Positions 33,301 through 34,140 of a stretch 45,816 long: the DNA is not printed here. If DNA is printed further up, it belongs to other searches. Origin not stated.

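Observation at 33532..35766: Receiver-less LytTR regulator plus two translationally coupled paralogous 8-TM proteins: candidate LytTR regulatory system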

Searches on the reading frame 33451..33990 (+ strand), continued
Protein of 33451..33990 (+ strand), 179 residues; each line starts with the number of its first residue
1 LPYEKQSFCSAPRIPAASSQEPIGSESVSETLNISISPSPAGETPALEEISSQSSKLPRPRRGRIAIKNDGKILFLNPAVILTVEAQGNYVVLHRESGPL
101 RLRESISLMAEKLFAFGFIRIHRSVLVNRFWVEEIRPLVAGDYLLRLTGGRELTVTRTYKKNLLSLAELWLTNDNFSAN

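Call 62: search_protein_families(library=pfam, proteins=[L097:3537-4679:+, L105:3557-4720:+, L100:5523-6407:+, L112:6593-7444:+, L112:5543-6370:-, L113:5521-6366:-, L097:6404-10009:+, L100:3071-4360:+, L122:3723-4583:+], max_evalue=0.01)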
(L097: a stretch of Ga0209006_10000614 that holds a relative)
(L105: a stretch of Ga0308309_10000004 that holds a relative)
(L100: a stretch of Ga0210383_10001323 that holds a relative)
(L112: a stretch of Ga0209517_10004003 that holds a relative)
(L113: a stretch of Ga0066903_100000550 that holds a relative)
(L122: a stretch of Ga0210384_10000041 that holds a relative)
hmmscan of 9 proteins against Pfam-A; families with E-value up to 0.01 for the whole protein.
L097:3537-4679:+ (380 aa): 2 families
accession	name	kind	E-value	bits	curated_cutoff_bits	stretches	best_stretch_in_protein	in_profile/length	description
PF06580.19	His_kinase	-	8.4e-25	87.3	25.2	1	172-250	2-81/81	Histidine kinase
PF02518.31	HATPase_c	-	0.0072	17.2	26.4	0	267-339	7-94/111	Histidine kinase-, DNA gyrase B-, and HSP90-like ATPase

L105:3557-4720:+ (387 aa): 1 family
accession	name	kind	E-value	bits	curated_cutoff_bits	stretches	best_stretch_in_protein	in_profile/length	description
PF06580.19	His_kinase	-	4.8e-25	88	25.2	1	174-252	2-81/81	Histidine kinase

L100:5523-6407:+ (294 aa): 1 family
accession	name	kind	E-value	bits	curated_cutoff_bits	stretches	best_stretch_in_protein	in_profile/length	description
PF06764.17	DUF1223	-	6.5e-56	190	30.7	1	68-277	1-202/202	Protein of unknown function (DUF1223)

L112:6593-7444:+ (283 aa): 0 families

L112:5543-6370:- (275 aa): 0 families

L113:5521-6366:- (281 aa): 2 families
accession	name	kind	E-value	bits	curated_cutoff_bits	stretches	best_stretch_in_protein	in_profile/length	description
PF06764.17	DUF1223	-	7.4e-54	183.3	30.7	1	42-249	2-202/202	Protein of unknown function (DUF1223)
PF11551.14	Omp28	-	8.2e-05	22.9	34.9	1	105-252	5-155/171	Outer membrane protein Omp28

L097:6404-10009:+ (1201 aa): 4 families
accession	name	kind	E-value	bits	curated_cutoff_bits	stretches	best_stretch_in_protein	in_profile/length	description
PF25183.1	OMP_b-brl_4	-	2.5e-180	602.2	30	1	292-1193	7-837/838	Outer membrane beta barrel domain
PF13620.12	CarboxypepD_reg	-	4.9e-08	33.7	32.3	1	64-157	2-82/82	Carboxypeptidase regulatory-like domain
PF00593.30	TonB_dep_Rec_b-barrel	-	6.2e-07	30.1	27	1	550-817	34-250/436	TonB dependent receptor-like, beta-barrel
PF13715.12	CarbopepD_reg_2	-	0.00063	20.2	32.2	1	104-156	25-76/88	CarboxypepD_reg-like domain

L100:3071-4360:+ (429 aa): 0 families

L122:3723-4583:+ (286 aa): 0 families

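Call 72: find_encoding_contigs(protein=P0123, flank=5000, max_places=3)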
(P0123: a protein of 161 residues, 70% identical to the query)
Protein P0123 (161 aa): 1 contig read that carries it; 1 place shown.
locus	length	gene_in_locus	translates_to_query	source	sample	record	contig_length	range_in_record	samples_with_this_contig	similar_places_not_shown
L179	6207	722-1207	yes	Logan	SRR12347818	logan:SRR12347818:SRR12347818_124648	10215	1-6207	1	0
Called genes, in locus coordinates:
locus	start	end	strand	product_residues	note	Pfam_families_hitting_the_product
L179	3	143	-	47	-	?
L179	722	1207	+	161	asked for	PF04397:LytTR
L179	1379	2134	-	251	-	-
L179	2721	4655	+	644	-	PF25060:ARM_TT21_2nd (faint), PF07719:TPR_2 (faint), PF12895:ANAPC3 (faint), PF13181:TPR_8 (faint), PF13424:TPR_12 (faint), PF13414:TPR_11 (weak), PF13432:TPR_16, PF14559:TPR_19, +4 more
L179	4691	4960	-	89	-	-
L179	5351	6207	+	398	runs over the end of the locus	-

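Call 76: predict_structure(alignment_id=A2)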
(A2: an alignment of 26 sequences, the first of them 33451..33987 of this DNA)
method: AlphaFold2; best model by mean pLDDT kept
length: 179 residues; sequences in the alignment: 26
mean_pLDDT: 73.4   pTM: 0.57
mean pLDDT of the five models: 73.4, 72.8, 72.5, 71.7, 71.5
residues with pLDDT >= 90: 61; 70-90: 45; 50-70: 36; < 50: 37
segments of 3 or more residues with pLDDT < 50: 23-28, 33-36, 41-57, 175-179
pLDDT, mean of each block of 10 residues (from residue 1): 55 55 49 51 45 45 84 92 94 93 94 92 91 85 85 80 78 50
secondary structure, 60 per line:
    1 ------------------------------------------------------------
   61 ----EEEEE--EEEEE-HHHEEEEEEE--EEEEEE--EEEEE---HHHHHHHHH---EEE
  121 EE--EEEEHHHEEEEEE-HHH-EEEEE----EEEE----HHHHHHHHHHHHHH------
elements in order: E65-69 E72-76 E81-87 E90-95 E98-102 H106-114 E118-122 E125-128 E132-137 E143-147 E152-155 H160-173

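Call 78: fold_search(model_id=the predicted structure, library=pdb)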
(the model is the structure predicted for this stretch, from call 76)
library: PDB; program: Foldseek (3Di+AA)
matches with E <= 10: 1020; with E <= 0.001: 13
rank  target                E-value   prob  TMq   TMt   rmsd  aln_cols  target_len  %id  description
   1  3d6w_A                1.5e-06  1.00  0.50  0.78   2.9       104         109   21  LytTr DNA-binding domain of putative methyl-accepting/DNA response regulator from Bacillus cereus. (released 2008-07-15)
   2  3d6w_B                3.4e-06  1.00  0.50  0.79   2.9       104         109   21  LytTr DNA-binding domain of putative methyl-accepting/DNA response regulator from Bacillus cereus. (released 2008-07-15)
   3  4xqj_A                2.0e-05  1.00  0.46  0.78   2.6       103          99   14  Crystal structure of AgrA LytTR domain in complex with promoters (released 2016-04-06)
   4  4cbv_E                2.1e-05  1.00  0.50  0.37   2.8       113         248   17  X-ray structure of full-length ComE from Streptococcus pneumoniae. (released 2014-02-12)
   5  4cbv_D                2.1e-05  1.00  0.50  0.37   2.9       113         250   17  X-ray structure of full-length ComE from Streptococcus pneumoniae. (released 2014-02-12)
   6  4xqj_D                2.4e-05  1.00  0.46  0.79   2.5       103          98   14  Crystal structure of AgrA LytTR domain in complex with promoters (released 2016-04-06)
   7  4cbv_C                3.0e-05  1.00  0.49  0.36   2.7       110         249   17  X-ray structure of full-length ComE from Streptococcus pneumoniae. (released 2014-02-12)
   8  3bs1_A                3.2e-05  1.00  0.47  0.77   2.8       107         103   14  Structure of the Staphylococcus aureus AgrA LytTR Domain Bound to DNA Reveals a Beta Fold with a Novel Mode of Binding (released 2008-04-08)
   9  4cbv_F                3.2e-05  1.00  0.51  0.37   2.8       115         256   16  X-ray structure of full-length ComE from Streptococcus pneumoniae. (released 2014-02-12)
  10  4xqn_A                3.4e-05  1.00  0.46  0.80   2.5       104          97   14  Crystal structure of AgrA LytTR domain in complex with promoters (released 2016-04-06)
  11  4g4k_B                6.0e-05  1.00  0.45  0.76   2.6       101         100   17  Structure of the Staphylococcus aureus AgrA LytTR Domain (released 2012-12-19)
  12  4g4k_A                7.6e-05  1.00  0.47  0.80   2.5       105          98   14  Structure of the Staphylococcus aureus AgrA LytTR Domain (released 2012-12-19)
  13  4cbv_A                8.5e-05  1.00  0.46  0.34   3.8       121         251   17  X-ray structure of full-length ComE from Streptococcus pneumoniae. (released 2014-02-12)
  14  4khb_H                6.0e-02  0.77  0.24  0.25   9.1       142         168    8  Structure of the Spt16D Pob3N heterodimer (released 2013-05-29)
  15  3to1_A                7.6e-02  0.63  0.20  0.17  10.7       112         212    7  Two surfaces on Rtt106 mediate histone binding and chaperone activity (released 2011-12-21)
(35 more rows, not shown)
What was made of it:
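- On LytTR DNA-binding domain family (PF04397): Foldseek matches 3d6w, 4xqj, 3bs1 and 4cbv with probability 1.00 and target TM-score 0.76-0.80 (calls 76, 78).
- Checked: It matches AgrA, ComE and 3d6w with target TM-score about 0.78-0.80 (calls 76, 78).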
